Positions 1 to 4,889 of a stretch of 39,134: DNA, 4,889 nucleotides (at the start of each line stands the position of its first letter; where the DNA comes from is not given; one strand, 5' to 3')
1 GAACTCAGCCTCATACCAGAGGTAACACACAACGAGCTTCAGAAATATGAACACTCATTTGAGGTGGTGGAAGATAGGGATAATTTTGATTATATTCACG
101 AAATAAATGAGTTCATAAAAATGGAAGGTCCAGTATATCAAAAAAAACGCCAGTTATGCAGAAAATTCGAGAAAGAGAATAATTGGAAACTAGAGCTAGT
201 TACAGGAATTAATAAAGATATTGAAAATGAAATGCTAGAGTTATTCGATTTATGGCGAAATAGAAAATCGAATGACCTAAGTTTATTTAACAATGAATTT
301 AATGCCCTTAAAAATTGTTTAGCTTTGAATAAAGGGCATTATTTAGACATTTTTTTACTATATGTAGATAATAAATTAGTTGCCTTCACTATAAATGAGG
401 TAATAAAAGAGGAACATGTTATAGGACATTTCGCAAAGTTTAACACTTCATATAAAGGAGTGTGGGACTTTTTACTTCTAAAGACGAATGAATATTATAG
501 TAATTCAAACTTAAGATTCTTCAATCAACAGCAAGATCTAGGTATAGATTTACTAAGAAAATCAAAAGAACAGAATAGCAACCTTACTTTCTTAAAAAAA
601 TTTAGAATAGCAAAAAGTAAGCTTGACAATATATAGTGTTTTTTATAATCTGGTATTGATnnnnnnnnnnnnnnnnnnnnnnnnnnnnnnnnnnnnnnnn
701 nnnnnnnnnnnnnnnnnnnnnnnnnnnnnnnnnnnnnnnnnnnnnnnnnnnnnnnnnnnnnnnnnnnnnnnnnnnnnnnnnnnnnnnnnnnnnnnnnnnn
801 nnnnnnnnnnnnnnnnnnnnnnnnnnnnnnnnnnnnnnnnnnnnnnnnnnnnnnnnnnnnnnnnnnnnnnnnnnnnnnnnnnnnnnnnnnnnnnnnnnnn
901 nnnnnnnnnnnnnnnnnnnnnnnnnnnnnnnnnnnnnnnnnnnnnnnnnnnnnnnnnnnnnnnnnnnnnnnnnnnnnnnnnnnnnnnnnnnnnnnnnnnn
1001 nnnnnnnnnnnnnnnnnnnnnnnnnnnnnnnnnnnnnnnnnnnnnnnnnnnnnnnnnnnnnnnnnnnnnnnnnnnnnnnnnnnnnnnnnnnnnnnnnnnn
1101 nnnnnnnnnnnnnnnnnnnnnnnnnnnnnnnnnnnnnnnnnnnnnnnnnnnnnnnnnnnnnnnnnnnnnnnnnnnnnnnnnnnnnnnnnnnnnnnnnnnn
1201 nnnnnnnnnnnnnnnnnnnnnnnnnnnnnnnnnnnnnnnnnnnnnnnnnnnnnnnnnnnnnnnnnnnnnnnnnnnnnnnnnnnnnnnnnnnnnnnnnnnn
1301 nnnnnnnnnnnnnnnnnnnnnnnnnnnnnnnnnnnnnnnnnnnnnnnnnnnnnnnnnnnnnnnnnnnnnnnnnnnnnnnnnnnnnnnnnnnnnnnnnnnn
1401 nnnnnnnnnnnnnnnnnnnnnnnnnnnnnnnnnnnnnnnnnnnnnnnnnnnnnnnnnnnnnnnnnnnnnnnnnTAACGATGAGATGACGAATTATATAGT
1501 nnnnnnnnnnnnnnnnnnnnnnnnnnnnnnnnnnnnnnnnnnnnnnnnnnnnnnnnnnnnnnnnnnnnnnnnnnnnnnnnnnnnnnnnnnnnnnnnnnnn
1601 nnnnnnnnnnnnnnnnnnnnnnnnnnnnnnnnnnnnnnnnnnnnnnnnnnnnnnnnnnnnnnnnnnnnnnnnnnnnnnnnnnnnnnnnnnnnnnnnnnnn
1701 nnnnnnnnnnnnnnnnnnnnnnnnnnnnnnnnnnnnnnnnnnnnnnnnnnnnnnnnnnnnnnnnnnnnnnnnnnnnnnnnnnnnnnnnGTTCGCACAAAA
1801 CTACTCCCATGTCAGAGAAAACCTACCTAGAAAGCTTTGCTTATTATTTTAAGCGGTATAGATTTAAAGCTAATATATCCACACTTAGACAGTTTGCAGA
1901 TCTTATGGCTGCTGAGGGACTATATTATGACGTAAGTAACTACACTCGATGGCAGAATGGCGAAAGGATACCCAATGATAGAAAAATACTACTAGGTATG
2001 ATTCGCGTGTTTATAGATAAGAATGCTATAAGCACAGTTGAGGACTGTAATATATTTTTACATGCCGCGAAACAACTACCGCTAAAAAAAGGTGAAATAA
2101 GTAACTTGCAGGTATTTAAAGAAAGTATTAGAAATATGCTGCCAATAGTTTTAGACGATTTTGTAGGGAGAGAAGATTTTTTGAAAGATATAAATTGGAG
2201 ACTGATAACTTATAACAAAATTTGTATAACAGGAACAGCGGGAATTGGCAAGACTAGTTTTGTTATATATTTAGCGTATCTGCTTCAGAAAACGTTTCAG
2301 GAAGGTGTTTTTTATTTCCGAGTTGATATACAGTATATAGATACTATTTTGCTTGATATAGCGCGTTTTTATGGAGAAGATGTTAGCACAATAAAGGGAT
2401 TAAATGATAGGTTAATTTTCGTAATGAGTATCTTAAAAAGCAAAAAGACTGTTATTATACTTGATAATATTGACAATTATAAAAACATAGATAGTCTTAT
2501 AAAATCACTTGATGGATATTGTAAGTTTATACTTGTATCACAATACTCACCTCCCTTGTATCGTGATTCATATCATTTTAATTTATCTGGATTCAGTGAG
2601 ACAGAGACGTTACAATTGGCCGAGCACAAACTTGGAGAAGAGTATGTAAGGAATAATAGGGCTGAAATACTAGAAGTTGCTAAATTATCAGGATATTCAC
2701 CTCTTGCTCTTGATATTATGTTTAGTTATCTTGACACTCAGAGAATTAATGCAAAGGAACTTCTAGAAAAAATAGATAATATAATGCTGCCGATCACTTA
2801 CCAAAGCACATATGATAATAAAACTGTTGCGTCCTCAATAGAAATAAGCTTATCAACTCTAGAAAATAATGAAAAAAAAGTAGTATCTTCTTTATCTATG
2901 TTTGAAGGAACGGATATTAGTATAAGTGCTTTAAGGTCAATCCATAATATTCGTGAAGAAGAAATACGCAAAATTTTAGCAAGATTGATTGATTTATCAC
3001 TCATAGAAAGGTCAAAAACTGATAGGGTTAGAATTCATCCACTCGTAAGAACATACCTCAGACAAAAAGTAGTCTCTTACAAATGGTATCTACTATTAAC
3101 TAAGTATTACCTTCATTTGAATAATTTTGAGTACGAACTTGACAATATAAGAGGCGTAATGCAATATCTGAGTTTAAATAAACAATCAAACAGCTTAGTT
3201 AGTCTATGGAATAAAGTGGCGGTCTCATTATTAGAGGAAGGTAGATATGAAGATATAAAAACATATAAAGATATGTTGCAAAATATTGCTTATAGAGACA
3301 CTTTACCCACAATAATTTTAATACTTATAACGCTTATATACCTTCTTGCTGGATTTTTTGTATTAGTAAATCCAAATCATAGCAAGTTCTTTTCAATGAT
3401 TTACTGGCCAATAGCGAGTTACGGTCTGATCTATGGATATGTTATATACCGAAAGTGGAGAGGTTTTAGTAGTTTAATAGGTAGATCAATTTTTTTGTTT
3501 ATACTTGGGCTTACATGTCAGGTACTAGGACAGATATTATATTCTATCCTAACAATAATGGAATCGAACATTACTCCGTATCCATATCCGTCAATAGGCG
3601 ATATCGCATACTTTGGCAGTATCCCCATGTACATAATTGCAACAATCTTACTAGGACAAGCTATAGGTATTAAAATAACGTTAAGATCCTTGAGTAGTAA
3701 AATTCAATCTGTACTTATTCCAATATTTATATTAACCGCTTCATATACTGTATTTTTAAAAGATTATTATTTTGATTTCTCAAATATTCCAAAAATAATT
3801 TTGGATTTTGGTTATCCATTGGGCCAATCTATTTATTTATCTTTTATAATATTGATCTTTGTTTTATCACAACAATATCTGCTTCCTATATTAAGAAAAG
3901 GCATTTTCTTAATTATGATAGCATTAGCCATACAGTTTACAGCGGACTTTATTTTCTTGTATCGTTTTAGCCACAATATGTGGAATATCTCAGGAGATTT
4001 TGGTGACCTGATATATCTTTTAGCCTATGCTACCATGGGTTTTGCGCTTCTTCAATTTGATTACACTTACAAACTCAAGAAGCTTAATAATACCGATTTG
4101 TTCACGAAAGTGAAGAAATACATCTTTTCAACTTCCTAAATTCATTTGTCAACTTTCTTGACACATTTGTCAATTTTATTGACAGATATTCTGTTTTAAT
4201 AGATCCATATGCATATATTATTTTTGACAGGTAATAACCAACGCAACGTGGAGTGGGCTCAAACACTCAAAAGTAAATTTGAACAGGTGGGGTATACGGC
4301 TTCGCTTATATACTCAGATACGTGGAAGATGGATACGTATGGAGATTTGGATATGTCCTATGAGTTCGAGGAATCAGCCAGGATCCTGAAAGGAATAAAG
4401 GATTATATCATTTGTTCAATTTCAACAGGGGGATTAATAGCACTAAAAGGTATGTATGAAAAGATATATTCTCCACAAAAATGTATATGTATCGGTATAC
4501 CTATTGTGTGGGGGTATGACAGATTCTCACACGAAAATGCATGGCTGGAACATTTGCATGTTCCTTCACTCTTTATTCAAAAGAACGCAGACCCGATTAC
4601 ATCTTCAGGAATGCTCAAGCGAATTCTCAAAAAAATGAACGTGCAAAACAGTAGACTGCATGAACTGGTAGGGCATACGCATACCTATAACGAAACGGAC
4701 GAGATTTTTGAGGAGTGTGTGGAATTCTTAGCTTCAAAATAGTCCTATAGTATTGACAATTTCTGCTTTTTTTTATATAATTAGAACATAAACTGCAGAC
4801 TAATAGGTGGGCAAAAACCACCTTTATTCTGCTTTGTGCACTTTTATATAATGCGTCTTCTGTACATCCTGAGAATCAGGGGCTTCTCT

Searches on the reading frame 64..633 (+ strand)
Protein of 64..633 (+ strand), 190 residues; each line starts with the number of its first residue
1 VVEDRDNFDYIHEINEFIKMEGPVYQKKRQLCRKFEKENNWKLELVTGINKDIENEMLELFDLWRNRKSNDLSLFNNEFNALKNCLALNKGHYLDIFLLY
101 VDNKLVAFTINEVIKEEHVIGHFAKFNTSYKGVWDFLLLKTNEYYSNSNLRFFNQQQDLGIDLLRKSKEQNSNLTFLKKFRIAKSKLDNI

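Call 27: search_protein_families(library=pfam, proteins=[window:64-633:+], max_evalue=0.001)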
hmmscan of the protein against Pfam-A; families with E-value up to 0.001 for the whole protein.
window:64-633:+ (190 aa): 1 family
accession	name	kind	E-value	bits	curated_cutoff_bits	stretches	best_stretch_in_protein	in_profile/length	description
PF09924.15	LPG_synthase_C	-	5.2e-21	75.4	27.5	1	3-169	95-285/298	Phosphatidylglycerol lysyltransferase, C-terminal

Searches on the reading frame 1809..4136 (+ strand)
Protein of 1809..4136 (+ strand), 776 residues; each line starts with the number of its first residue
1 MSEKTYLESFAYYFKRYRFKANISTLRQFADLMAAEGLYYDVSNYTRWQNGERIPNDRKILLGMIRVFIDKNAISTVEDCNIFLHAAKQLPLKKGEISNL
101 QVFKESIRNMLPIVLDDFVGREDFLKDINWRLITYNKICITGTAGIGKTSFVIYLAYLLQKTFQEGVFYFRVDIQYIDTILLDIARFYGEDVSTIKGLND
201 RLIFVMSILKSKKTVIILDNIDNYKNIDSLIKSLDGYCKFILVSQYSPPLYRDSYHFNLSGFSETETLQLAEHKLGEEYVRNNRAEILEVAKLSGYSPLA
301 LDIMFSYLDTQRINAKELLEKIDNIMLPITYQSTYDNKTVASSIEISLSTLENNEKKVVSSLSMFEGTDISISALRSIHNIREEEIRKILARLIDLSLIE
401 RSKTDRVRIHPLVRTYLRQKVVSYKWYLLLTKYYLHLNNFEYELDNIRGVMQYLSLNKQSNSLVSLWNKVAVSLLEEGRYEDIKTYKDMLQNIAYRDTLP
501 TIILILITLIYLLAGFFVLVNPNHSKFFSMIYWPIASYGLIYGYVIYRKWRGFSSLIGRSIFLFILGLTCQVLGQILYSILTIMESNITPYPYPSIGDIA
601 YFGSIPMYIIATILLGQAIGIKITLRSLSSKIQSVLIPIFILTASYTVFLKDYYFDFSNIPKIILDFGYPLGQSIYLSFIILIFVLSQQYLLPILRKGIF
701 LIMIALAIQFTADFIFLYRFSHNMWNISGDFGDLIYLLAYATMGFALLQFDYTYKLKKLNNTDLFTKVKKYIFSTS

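Call 11: search_protein_families(library=pfam, proteins=[window:1809-4136:+], max_evalue=0.1)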
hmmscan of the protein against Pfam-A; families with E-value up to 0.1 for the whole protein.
window:1809-4136:+ (776 aa): 9 families
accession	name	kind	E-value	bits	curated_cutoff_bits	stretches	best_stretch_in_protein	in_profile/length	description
PF13401.12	AAA_22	-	0.00028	21.6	27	1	138-225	8-97/130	AAA domain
PF13173.12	AAA_14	-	0.00035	21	27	1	138-234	5-84/129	AAA domain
PF05729.18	NACHT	-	0.00087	19.6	26.7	1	138-230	3-113/167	NACHT domain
PF00931.28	NB-ARC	-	0.0013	18.5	23.5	1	138-348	21-246/248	NB-ARC domain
PF00004.35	AAA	-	0.031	15.2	21.2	1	138-224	1-69/131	ATPase family associated with various cellular activities (AAA)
PF20720.3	nSTAND3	-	0.031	14.4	27.2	0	128-162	10-44/155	Novel STAND NTPase 3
PF13479.12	AAA_24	-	0.07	13.4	27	0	136-162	3-29/195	AAA domain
PF25201.1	nSTAND6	-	0.075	13.5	27.7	0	120-156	3-39/148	Novel STAND NTPase 6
PF25000.1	DUF7779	-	0.08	13.6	27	0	359-421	14-90/95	Domain of unknown function (DUF7779)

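Call 45: search_protein_families(library=padloc, proteins=[window:1809-4136:+], max_evalue=0.1)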
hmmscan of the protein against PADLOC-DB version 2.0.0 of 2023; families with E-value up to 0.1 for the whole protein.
window:1809-4136:+ (776 aa): 1 family
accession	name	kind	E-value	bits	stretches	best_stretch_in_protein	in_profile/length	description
PDLC04140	mad8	-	0.0048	14.5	1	120-205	12-70/314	mads_8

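Call 46: search_protein_families(library=phrogs, proteins=[window:1809-4136:+], max_evalue=0.1)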
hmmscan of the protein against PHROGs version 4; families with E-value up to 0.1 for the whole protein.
window:1809-4136:+ (776 aa): 2 families
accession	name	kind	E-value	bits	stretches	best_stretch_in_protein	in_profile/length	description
phrog_168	-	DNA, RNA and nucleotide metabolism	0.0019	19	1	136-244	43-137/314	clamp loader of DNA polymerase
phrog_5846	-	DNA, RNA and nucleotide metabolism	0.038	14.3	1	112-180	12-67/380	clamp loader of DNA polymerase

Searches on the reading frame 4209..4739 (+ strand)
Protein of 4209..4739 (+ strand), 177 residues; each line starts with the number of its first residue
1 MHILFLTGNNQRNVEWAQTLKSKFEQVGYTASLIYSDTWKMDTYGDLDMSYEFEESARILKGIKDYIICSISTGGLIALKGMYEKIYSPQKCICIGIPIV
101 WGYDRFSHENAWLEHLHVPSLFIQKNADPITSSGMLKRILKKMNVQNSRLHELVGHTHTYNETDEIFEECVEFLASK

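Call 11: search_protein_families(library=pfam, proteins=[window:4209-4739:+], max_evalue=0.1)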
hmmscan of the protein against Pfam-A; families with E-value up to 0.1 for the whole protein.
window:4209-4739:+ (177 aa): 1 family
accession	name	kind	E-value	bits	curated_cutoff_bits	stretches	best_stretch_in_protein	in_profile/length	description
PF12146.15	Hydrolase_4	-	0.0049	16.6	27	0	114-159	188-233/239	Serine aminopeptidase, S33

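Call 45: search_protein_families(library=padloc, proteins=[window:4209-4739:+], max_evalue=0.1)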
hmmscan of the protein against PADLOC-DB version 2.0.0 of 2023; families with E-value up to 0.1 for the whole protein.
window:4209-4739:+ (177 aa): 0 families

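Call 46: search_protein_families(library=phrogs, proteins=[window:4209-4739:+], max_evalue=0.1)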
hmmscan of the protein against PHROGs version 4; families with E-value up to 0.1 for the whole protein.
window:4209-4739:+ (177 aa): 2 families
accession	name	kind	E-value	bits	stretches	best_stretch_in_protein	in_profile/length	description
phrog_14651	-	unknown function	0.035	15.1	1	18-73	30-83/156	-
phrog_28173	-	unknown function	0.042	15.3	1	38-87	45-97/113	-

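Call 88: search_protein_families(library=ncbifam, proteins=[window:4209-4739:+], max_evalue=0.05)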
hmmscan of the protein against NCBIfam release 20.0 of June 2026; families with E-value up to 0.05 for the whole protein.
window:4209-4739:+ (177 aa): 2 families
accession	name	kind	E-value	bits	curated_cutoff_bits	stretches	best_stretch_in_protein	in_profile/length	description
NF050089.1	i_nPHAscl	equivalog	0.0024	17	300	0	113-174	226-288/288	intracellular short-chain-length polyhydroxyalkanoate depolymerase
TIGR02427.1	protocat_pcaD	equivalog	0.026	13.9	255.85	0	113-174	189-250/251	3-oxoadipate enol-lactonase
